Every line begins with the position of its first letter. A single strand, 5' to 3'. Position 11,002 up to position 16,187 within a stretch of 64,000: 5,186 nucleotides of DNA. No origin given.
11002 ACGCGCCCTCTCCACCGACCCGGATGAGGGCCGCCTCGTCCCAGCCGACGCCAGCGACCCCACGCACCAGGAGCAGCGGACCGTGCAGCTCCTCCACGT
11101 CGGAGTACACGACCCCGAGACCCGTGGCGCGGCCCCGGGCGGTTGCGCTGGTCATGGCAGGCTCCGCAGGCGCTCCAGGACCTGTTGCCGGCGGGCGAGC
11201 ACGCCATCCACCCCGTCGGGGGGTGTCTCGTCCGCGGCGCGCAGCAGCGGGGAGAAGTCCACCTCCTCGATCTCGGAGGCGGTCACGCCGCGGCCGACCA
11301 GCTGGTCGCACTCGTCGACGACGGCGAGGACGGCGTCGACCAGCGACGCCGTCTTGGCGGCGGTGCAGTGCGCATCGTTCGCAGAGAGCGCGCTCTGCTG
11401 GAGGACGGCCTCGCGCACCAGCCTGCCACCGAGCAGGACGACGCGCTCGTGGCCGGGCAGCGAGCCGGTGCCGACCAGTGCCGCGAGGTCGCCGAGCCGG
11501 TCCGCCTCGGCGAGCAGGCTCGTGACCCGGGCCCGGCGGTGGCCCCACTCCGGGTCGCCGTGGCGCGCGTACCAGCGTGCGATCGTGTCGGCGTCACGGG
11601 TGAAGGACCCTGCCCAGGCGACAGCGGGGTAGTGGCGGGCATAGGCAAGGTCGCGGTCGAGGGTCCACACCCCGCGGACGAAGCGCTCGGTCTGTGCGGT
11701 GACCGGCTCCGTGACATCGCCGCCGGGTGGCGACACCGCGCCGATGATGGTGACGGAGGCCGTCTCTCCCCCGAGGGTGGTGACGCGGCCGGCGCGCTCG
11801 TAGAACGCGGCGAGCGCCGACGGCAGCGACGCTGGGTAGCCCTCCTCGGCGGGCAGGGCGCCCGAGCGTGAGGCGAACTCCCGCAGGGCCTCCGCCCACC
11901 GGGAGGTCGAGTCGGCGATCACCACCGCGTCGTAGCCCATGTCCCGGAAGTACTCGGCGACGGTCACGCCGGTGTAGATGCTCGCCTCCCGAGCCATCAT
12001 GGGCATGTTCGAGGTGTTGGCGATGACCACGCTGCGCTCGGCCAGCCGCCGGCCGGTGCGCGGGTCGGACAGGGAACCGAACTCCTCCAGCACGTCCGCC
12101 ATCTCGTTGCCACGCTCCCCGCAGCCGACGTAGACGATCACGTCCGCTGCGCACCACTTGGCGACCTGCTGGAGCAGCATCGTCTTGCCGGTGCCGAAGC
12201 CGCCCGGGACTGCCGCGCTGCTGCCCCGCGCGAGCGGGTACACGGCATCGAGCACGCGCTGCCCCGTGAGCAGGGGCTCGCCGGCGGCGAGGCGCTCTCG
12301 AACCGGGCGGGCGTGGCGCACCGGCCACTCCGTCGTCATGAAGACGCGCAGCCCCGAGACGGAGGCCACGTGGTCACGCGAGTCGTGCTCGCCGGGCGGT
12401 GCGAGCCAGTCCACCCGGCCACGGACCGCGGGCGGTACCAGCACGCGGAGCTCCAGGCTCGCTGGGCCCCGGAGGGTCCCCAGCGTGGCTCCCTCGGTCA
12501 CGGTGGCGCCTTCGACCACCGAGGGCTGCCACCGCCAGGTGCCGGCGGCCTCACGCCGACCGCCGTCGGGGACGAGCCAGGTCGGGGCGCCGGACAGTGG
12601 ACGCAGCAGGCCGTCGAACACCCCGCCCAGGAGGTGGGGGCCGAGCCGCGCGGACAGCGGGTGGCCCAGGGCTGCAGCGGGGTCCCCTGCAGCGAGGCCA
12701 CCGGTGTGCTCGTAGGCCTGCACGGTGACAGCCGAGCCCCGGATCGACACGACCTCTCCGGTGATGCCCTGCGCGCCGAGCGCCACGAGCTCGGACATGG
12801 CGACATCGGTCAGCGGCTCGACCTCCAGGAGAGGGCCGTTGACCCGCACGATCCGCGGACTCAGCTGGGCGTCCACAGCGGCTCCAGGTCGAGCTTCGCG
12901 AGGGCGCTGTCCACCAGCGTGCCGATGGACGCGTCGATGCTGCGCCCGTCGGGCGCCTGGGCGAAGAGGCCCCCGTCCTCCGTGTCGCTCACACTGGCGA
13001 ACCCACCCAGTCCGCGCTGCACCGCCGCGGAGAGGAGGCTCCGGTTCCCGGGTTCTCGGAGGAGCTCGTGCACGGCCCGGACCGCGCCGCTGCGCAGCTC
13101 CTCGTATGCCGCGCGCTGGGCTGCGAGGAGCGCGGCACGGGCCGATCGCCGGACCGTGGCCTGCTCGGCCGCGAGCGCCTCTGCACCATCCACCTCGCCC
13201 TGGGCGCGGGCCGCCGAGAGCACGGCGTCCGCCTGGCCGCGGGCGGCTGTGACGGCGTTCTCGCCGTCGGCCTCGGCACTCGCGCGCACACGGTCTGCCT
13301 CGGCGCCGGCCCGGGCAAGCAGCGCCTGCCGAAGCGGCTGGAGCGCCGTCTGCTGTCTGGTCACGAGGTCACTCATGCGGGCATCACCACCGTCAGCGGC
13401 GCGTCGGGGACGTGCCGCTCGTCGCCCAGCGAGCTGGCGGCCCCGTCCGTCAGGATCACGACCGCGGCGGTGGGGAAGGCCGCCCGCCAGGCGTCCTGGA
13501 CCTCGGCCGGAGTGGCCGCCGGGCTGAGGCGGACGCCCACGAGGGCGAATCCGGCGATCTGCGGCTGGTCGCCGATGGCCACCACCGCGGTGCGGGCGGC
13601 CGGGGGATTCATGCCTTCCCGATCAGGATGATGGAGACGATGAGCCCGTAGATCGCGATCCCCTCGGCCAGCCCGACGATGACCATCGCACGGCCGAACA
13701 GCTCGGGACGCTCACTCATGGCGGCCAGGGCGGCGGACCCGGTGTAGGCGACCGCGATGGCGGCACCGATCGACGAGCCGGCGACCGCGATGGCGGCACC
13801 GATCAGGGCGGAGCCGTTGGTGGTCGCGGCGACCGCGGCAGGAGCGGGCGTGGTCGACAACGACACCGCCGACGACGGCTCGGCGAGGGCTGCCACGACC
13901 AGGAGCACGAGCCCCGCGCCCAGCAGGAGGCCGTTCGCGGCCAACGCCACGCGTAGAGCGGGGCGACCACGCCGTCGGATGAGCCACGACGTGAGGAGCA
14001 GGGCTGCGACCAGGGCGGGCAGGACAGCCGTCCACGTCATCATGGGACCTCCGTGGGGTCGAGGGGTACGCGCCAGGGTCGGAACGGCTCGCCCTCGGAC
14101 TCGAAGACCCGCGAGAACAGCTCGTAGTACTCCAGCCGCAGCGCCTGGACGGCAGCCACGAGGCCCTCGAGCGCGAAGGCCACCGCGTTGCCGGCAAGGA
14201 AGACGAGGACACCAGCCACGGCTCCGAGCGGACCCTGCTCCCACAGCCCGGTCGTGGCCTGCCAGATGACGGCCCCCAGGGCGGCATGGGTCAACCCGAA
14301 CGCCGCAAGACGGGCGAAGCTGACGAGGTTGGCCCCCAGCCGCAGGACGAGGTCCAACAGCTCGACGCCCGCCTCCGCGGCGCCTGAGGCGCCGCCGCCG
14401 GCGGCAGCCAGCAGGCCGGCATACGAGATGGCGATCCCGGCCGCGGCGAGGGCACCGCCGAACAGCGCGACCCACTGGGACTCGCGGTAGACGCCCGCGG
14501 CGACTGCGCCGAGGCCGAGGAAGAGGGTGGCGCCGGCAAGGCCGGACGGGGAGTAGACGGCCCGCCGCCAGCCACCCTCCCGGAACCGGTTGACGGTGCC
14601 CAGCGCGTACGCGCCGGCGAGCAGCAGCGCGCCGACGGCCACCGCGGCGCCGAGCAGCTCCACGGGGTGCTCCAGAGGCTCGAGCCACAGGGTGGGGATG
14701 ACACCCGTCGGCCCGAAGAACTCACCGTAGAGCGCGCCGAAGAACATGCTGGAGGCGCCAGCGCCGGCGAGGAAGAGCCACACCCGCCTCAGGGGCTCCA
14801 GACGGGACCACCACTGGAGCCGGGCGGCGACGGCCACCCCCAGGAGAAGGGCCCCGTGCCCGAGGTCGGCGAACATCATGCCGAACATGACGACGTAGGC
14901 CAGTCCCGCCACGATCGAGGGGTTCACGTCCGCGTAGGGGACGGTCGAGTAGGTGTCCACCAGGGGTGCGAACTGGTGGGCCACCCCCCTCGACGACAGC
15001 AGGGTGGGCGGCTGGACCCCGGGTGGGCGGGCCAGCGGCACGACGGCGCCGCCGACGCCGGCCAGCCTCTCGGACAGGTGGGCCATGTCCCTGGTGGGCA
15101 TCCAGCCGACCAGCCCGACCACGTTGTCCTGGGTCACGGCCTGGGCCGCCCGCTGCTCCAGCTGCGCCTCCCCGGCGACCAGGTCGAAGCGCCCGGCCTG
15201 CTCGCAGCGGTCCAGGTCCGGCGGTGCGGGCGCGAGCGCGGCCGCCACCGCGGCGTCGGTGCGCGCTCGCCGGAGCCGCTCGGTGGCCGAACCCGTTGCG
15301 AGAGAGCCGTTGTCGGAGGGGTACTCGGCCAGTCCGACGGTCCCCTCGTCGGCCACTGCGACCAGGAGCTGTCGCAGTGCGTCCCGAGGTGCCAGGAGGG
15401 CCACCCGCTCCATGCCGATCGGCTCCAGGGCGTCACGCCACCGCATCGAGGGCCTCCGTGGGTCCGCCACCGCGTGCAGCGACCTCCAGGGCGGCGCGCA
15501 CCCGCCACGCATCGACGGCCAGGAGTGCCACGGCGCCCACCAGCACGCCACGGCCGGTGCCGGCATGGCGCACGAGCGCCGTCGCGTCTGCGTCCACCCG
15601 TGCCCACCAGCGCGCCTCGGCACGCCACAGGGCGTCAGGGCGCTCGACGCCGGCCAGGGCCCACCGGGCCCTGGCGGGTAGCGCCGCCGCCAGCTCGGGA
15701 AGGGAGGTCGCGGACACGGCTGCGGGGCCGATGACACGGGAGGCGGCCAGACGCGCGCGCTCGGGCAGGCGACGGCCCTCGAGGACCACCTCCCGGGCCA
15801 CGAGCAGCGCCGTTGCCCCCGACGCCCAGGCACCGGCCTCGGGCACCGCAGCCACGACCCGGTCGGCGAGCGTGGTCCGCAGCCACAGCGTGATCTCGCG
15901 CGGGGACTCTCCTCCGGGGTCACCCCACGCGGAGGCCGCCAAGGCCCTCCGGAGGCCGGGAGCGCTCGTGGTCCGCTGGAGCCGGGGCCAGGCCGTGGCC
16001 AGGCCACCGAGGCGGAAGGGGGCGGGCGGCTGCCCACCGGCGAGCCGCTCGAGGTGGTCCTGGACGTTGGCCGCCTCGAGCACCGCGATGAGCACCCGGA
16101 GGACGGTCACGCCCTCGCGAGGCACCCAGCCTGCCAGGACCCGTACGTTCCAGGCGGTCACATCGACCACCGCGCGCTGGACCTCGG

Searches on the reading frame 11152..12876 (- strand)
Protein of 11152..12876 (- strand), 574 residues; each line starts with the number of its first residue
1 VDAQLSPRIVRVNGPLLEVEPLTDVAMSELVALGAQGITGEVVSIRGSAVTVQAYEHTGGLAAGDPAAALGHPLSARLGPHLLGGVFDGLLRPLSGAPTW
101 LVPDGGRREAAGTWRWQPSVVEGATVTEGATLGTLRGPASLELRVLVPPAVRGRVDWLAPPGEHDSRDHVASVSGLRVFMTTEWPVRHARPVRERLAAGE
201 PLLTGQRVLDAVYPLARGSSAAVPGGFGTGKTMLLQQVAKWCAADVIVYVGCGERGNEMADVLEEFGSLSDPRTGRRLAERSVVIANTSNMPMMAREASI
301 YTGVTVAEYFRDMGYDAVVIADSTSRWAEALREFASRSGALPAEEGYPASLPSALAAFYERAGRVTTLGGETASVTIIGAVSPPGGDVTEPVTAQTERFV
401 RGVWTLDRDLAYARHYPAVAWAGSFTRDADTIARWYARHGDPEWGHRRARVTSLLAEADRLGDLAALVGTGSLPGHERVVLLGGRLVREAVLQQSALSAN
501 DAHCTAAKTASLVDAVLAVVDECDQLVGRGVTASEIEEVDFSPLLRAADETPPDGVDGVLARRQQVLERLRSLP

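Call 9: search_protein_families(library=pfam, proteins=[window:11152-12876:-], max_evalue=0.001)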
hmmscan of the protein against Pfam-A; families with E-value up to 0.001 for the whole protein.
window:11152-12876:- (574 aa): 4 families
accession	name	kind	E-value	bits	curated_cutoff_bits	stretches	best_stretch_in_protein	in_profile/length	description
PF00006.31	ATP-synt_ab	-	6.2e-69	232.3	29.5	1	205-425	1-212/213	ATP synthase alpha/beta family, nucleotide-binding domain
PF16886.11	ATP-synt_ab_Xtn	-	5.2e-13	49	25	1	113-187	9-88/88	ATPsynthase alpha/beta subunit barrel-sandwich domain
PF22919.1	ATP-synt_VA_C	-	6.6e-09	36.2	24.7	1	434-515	2-83/101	C-terminal domain of V and A type ATP synthase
PF02874.29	ATP-synt_ab_N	-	5.7e-07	30.4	20.9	1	9-70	1-68/69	ATP synthase alpha/beta family, beta-barrel domain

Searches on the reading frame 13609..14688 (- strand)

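Call 9: search_protein_families(library=pfam, proteins=[window:13609-14688:-], max_evalue=0.001)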
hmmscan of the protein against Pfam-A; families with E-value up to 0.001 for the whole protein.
window:13609-14688:- (359 aa): 1 family
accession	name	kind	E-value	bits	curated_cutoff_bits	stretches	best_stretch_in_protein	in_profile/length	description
PF00137.26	ATP-synt_C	-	1e-15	58.2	24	1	296-355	1-60/60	ATP synthase subunit C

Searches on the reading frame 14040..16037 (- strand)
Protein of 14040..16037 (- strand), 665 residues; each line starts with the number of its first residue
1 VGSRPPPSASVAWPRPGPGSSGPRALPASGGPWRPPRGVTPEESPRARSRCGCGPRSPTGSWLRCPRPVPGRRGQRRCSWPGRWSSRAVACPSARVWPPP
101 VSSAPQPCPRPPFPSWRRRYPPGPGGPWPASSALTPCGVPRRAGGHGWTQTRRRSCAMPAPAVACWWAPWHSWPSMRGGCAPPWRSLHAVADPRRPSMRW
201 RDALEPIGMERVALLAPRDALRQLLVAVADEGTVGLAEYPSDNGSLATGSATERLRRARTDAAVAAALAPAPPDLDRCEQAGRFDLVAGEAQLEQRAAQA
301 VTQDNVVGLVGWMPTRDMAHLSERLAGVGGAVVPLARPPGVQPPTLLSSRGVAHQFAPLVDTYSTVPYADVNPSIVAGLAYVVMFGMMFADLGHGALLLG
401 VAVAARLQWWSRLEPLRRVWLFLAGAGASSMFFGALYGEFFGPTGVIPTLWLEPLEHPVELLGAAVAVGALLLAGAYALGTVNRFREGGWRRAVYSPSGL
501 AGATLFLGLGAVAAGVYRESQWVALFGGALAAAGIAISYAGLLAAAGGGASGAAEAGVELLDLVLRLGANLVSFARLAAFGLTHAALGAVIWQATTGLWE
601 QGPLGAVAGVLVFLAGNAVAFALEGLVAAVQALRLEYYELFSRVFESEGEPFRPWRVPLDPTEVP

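Call 9: search_protein_families(library=pfam, proteins=[window:14040-16037:-], max_evalue=0.001)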
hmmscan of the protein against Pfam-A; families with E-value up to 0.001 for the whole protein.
window:14040-16037:- (665 aa): 1 family
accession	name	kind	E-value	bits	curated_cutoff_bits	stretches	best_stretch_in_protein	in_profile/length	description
PF01496.24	V_ATPase_I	-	2.4e-23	82.5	30.7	2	305-442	307-458/815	V-type ATPase 116kDa subunit family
